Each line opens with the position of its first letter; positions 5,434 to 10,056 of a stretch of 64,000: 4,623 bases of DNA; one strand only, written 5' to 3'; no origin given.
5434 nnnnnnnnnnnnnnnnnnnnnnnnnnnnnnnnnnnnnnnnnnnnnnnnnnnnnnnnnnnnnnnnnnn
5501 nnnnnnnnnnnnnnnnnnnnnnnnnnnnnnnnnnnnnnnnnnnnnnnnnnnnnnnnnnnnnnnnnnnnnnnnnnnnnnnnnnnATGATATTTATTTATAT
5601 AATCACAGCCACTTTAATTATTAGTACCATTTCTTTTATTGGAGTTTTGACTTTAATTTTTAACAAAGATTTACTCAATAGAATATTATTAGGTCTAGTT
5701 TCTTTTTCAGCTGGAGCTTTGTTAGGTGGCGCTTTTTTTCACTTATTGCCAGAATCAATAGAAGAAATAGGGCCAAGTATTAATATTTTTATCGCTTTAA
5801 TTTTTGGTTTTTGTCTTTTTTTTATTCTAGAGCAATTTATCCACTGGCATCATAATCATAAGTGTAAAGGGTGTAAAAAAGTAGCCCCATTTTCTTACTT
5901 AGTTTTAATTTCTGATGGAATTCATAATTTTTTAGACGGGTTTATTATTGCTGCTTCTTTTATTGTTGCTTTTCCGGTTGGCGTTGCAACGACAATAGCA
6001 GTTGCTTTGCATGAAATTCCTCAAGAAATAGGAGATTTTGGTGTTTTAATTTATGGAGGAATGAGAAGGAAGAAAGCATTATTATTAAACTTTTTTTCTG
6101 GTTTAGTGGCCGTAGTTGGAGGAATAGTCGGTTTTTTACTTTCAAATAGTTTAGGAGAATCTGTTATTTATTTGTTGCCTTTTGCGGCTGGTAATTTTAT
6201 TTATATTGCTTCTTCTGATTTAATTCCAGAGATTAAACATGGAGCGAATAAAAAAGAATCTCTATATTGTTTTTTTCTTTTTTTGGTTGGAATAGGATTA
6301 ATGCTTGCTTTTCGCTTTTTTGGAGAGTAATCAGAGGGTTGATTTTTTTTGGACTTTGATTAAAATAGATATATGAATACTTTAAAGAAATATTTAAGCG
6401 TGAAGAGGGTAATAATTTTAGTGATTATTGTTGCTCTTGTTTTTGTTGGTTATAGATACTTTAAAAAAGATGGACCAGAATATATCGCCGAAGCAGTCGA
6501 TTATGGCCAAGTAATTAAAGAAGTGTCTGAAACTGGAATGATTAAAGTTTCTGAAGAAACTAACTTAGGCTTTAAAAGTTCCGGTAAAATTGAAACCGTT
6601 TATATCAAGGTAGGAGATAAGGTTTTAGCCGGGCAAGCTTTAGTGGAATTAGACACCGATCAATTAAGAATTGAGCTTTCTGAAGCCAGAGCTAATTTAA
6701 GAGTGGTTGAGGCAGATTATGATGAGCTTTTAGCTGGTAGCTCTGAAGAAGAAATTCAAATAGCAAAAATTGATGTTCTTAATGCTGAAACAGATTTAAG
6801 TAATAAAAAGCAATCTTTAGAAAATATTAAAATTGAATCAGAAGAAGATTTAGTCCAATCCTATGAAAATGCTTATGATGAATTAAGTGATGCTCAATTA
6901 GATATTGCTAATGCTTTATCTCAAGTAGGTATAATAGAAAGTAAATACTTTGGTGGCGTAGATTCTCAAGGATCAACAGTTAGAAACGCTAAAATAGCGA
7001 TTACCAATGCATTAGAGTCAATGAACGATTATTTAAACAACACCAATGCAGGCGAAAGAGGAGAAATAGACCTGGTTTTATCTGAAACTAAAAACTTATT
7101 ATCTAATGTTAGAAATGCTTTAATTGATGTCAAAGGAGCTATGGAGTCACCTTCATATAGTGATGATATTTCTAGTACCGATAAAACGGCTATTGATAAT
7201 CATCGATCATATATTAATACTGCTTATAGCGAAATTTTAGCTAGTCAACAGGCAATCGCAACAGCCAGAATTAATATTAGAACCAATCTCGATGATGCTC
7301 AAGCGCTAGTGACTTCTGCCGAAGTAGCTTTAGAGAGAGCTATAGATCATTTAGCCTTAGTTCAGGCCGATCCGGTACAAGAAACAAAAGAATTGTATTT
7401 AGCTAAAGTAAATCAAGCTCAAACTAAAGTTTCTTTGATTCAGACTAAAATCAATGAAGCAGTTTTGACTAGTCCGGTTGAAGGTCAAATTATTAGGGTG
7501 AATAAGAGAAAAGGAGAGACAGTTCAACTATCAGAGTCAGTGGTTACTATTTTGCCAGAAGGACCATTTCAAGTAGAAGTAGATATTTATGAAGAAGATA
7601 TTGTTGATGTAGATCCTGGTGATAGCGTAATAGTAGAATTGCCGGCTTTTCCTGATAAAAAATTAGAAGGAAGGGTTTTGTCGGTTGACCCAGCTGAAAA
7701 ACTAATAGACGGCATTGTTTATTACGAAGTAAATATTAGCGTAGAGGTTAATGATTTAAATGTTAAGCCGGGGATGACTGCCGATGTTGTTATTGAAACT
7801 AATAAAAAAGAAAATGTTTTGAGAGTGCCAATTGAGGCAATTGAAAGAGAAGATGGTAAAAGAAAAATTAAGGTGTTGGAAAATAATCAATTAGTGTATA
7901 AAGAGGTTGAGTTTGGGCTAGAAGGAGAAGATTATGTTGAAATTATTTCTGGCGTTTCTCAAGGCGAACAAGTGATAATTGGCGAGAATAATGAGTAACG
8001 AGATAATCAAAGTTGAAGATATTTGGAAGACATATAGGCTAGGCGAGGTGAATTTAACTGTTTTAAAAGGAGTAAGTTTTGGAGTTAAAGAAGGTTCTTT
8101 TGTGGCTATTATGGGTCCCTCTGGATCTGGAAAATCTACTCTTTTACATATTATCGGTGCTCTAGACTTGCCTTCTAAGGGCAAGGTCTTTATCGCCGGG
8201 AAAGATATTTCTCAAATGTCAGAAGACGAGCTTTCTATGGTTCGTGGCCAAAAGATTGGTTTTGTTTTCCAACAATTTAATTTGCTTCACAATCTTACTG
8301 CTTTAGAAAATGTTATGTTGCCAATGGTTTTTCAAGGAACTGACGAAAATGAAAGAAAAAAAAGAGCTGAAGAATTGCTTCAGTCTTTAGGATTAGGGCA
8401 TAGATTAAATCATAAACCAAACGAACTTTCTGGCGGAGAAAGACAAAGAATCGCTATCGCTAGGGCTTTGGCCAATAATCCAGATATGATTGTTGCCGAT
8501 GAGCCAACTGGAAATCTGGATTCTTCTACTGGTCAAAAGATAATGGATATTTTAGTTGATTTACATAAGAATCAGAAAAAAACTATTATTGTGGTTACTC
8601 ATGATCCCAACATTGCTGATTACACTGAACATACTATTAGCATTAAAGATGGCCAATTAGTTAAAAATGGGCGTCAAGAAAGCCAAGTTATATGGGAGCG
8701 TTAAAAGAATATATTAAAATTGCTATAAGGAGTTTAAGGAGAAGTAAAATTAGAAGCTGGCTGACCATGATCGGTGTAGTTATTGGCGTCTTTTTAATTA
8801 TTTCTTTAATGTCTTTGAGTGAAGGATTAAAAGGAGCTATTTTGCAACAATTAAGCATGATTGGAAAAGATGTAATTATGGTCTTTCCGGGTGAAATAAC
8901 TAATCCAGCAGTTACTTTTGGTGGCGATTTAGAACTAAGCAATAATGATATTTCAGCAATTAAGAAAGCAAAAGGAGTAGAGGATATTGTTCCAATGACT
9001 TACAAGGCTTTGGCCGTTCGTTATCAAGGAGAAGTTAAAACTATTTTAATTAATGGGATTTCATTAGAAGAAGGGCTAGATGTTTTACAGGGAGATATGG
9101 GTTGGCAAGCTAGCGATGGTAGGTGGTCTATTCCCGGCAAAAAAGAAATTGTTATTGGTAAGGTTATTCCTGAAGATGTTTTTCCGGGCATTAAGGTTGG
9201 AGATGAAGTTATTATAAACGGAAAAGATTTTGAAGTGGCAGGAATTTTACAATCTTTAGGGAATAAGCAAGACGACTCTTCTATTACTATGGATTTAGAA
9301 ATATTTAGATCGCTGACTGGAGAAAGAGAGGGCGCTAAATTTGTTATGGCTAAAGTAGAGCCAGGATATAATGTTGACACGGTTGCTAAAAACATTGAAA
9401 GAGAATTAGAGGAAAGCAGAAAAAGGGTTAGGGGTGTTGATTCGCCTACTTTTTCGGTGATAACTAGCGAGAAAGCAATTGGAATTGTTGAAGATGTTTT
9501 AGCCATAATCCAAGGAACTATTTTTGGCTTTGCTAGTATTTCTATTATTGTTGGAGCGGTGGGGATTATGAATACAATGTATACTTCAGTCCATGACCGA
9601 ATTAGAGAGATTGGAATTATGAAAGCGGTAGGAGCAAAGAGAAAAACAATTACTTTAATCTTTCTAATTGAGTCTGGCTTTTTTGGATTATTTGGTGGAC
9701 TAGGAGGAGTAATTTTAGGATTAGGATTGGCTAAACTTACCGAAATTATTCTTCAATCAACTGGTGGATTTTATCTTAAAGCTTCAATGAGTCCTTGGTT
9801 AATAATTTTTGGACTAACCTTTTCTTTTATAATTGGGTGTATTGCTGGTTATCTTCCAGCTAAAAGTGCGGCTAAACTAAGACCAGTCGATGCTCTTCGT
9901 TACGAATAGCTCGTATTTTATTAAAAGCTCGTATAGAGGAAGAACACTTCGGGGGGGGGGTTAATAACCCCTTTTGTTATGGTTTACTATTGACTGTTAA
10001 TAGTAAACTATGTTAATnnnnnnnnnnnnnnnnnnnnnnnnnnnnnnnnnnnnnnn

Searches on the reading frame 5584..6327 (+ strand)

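Call 65: search_protein_families(library=pfam, proteins=[window:5584-6327:+], max_evalue=0.00001)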
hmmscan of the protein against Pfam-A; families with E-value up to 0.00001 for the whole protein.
window:5584-6327:+ (248 aa): 1 family
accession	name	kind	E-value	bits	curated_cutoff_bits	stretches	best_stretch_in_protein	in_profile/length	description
PF02535.28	Zip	-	1.5e-45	156.3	35.1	2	97-242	171-321/323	ZIP Zinc transporter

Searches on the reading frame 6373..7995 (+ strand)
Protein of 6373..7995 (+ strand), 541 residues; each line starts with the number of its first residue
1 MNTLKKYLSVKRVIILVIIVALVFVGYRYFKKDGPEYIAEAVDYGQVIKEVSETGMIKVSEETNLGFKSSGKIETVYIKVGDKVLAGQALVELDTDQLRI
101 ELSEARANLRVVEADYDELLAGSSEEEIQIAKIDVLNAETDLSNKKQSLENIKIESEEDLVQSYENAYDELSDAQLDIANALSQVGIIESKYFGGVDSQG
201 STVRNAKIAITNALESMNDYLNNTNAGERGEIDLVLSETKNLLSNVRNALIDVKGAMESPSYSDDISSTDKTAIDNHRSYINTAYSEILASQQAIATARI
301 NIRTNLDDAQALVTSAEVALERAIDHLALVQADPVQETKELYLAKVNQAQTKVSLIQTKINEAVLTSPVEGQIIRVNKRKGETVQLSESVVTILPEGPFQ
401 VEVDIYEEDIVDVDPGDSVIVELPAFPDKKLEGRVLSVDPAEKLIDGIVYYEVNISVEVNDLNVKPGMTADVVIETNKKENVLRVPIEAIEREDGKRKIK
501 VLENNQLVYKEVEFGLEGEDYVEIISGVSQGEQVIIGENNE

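Call 65: search_protein_families(library=pfam, proteins=[window:6373-7995:+], max_evalue=0.00001)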
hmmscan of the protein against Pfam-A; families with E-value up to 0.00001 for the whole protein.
window:6373-7995:+ (541 aa): 3 families
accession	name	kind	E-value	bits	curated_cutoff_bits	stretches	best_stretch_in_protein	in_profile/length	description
PF16576.10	HlyD_D23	-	7.9e-17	61.7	30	1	337-468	82-212/214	Barrel-sandwich domain of CusB or HlyD membrane-fusion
PF13437.12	HlyD_3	-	2.2e-14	54.5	22.2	1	364-467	1-106/106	HlyD family secretion protein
PF00364.28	Biotin_lipoyl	-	1e-07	32.1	22.1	0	71-103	15-46/73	Biotin-requiring enzyme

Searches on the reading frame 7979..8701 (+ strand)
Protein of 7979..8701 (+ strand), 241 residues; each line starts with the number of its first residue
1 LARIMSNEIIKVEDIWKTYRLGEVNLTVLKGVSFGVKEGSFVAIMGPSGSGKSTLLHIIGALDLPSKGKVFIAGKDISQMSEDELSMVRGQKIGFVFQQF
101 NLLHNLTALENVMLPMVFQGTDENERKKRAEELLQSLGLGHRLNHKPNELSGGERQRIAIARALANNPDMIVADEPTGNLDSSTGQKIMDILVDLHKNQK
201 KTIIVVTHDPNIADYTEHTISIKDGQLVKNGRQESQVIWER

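Call 65: search_protein_families(library=pfam, proteins=[window:7979-8701:+], max_evalue=0.00001)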
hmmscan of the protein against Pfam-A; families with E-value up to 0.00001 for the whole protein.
window:7979-8701:+ (241 aa): 3 families
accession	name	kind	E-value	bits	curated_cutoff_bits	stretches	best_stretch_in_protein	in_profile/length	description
PF00005.33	ABC_tran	-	2.7e-36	125.6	25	1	29-177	1-136/137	ABC transporter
PF02463.25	SMC_N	-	2.3e-07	30.9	40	1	39-223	24-212/220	RecF/RecN/SMC N terminal domain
PF13304.12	AAA_21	-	1.2e-06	29.3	27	0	137-214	225-304/304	AAA domain, putative AbiEii toxin, Type IV TA system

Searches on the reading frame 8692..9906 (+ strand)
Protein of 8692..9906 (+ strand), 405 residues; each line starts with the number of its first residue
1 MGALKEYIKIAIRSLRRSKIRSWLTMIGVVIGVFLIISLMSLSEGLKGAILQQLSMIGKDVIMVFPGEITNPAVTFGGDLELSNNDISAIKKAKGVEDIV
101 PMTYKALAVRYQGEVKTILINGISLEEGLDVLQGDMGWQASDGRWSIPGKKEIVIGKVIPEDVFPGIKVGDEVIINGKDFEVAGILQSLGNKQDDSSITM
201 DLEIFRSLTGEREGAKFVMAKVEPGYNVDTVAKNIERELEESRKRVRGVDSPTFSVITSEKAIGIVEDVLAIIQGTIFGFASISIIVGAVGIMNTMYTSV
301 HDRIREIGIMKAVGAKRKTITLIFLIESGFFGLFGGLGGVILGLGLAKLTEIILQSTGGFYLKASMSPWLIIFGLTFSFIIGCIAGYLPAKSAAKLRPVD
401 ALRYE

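Call 66: search_protein_families(library=pfam, proteins=[window:8692-9906:+], max_evalue=0.00001)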
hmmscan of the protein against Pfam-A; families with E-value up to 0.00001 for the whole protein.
window:8692-9906:+ (405 aa): 2 families
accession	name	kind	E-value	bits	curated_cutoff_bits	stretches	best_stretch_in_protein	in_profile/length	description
PF12704.14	MacB_PCD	-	9.6e-29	101.6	27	1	22-237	1-206/207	MacB-like periplasmic core domain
PF02687.27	FtsX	-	1.6e-22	80.3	25.5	1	280-396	3-118/120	FtsX-like permease C-terminal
